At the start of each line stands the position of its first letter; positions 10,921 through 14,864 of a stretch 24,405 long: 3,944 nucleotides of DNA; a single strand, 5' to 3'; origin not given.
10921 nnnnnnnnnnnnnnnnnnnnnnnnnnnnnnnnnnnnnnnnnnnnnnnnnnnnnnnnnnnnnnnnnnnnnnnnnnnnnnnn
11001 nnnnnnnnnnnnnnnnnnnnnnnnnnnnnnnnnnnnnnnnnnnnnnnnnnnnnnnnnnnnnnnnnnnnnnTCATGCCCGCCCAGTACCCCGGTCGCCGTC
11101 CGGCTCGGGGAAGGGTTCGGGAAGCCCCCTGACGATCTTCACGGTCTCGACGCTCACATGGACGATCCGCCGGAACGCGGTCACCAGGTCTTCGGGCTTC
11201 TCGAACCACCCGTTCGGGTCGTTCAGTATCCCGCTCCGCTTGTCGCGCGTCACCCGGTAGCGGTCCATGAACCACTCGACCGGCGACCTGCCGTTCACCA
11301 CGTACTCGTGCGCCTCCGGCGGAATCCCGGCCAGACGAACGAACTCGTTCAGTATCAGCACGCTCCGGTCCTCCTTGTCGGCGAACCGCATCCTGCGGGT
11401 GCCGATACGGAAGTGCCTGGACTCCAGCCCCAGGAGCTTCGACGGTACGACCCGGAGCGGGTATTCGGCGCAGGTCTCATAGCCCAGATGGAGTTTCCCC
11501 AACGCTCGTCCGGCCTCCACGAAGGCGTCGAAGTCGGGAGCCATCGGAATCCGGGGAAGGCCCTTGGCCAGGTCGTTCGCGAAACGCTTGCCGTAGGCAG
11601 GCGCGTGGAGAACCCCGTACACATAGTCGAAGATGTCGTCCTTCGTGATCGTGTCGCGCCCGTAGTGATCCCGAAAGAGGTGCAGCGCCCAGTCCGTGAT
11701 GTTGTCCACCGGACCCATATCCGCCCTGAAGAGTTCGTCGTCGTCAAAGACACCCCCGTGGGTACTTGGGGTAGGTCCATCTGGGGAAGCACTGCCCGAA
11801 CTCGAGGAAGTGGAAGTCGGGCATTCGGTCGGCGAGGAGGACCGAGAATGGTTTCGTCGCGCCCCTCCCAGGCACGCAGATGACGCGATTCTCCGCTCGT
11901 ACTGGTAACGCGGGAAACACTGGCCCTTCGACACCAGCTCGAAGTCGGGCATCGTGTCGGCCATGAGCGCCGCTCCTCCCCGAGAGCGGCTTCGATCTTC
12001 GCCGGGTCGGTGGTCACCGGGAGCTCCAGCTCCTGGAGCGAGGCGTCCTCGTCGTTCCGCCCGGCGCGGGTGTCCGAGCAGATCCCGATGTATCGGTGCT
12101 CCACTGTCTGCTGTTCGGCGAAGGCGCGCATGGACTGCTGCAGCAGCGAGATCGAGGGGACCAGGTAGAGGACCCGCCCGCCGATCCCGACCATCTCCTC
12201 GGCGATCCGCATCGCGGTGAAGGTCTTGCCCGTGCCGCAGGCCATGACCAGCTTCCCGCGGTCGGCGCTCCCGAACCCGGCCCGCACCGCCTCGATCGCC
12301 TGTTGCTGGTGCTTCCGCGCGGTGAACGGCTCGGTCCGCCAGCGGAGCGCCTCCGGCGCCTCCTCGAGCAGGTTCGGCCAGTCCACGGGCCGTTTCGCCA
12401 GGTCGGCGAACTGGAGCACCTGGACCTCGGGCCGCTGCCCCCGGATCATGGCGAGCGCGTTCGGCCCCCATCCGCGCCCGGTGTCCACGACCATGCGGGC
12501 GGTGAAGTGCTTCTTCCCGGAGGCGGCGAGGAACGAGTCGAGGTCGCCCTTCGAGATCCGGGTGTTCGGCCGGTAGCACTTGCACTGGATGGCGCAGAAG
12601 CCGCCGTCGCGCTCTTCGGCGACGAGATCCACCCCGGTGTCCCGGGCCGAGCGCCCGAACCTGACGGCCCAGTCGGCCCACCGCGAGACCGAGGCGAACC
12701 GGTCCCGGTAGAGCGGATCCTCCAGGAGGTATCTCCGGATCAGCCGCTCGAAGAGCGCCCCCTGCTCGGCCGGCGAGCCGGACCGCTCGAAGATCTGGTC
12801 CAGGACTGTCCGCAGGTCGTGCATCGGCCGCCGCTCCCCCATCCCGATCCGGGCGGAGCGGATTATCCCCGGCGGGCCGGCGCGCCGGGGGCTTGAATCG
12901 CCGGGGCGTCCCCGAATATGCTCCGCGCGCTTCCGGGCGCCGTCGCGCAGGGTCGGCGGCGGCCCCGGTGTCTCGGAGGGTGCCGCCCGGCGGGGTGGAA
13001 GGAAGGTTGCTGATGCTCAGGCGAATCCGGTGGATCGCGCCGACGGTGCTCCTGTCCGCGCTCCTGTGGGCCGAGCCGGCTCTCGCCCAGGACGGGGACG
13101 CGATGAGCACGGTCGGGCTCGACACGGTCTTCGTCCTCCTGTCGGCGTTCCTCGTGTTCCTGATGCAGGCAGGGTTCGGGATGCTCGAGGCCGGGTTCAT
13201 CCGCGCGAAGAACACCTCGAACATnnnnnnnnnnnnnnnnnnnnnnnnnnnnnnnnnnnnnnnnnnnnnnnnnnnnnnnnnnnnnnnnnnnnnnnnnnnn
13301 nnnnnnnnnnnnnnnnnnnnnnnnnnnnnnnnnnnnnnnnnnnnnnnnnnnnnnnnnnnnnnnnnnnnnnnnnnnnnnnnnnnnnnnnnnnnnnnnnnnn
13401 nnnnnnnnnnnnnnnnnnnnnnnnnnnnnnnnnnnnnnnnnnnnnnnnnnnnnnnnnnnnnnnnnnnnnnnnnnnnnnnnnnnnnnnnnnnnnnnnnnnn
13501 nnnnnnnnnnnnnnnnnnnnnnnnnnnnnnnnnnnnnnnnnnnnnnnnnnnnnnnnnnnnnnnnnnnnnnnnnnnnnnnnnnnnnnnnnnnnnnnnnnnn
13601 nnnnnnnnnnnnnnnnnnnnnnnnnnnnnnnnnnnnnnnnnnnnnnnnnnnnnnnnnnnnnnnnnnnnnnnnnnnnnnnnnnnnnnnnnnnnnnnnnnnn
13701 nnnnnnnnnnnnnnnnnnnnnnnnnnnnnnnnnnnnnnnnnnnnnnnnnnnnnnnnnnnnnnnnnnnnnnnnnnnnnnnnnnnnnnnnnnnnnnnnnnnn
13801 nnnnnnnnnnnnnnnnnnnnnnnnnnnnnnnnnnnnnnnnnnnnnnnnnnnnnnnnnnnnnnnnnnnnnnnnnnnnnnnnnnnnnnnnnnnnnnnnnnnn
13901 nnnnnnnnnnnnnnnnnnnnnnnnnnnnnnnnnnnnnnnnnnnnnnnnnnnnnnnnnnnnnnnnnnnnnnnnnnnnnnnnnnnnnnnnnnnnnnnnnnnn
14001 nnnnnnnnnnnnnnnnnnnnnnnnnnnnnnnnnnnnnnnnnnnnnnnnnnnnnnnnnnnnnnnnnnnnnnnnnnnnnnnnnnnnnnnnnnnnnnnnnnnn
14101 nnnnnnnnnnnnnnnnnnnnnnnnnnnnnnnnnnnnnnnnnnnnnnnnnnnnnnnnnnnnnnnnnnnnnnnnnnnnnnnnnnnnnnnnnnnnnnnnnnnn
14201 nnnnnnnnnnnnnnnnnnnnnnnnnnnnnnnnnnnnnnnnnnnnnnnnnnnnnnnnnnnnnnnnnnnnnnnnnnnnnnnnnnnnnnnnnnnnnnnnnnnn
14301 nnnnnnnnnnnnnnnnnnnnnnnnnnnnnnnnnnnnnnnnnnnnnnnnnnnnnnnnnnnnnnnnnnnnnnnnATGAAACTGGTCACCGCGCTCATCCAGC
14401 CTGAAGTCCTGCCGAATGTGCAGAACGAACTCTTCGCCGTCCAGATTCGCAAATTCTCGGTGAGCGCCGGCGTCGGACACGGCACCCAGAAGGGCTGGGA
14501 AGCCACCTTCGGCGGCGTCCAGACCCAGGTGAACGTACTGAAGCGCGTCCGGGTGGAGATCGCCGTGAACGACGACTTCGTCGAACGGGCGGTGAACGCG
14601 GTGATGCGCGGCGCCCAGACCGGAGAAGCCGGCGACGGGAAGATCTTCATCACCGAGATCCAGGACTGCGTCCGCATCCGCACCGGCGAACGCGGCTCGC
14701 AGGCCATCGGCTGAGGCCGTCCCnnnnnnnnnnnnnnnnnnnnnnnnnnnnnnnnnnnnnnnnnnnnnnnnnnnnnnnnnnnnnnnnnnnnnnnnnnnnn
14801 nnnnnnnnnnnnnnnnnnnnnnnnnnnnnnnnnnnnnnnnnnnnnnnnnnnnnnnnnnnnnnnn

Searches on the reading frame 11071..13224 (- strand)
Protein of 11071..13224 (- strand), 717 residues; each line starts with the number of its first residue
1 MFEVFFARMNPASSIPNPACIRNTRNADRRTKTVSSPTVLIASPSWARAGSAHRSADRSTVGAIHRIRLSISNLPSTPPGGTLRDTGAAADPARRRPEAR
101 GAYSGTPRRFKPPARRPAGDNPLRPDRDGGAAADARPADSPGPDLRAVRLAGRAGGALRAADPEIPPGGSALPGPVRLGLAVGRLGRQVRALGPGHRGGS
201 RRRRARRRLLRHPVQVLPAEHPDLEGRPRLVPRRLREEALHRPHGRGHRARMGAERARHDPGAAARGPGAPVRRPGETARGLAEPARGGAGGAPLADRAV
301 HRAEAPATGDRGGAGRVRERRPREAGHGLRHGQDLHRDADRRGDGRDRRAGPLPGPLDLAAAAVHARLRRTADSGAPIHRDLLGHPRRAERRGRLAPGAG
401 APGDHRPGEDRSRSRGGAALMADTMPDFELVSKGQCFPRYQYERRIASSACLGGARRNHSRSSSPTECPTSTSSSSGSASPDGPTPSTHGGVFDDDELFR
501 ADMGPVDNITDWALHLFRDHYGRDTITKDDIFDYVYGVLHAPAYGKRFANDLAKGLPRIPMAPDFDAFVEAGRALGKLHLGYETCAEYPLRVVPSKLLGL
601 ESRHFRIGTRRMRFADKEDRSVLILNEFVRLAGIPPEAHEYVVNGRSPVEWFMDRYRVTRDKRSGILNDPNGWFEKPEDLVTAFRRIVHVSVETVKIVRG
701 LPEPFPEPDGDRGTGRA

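Call 56: search_protein_families(library=pfam, proteins=[window:11071-13224:-], max_evalue=0.001)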
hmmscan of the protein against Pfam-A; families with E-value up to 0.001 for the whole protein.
window:11071-13224:- (717 aa): 1 family
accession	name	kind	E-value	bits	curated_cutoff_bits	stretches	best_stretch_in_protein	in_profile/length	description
PF18135.7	Type_ISP_C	-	4.1e-61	207.4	25.9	1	413-680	122-339/342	Type ISP C-terminal specificity domain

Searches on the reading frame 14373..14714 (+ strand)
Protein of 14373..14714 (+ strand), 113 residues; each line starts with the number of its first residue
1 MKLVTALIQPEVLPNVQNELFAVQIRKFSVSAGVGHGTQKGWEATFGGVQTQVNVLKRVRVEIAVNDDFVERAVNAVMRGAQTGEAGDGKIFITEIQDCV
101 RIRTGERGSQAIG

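Call 56: search_protein_families(library=pfam, proteins=[window:14373-14714:+], max_evalue=0.001)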
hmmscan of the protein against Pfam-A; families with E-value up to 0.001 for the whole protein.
window:14373-14714:+ (113 aa): 1 family
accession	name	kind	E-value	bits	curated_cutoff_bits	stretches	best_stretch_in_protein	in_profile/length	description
PF00543.27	P-II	-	6.7e-22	78.2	25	1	1-106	1-102/102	Nitrogen regulatory protein P-II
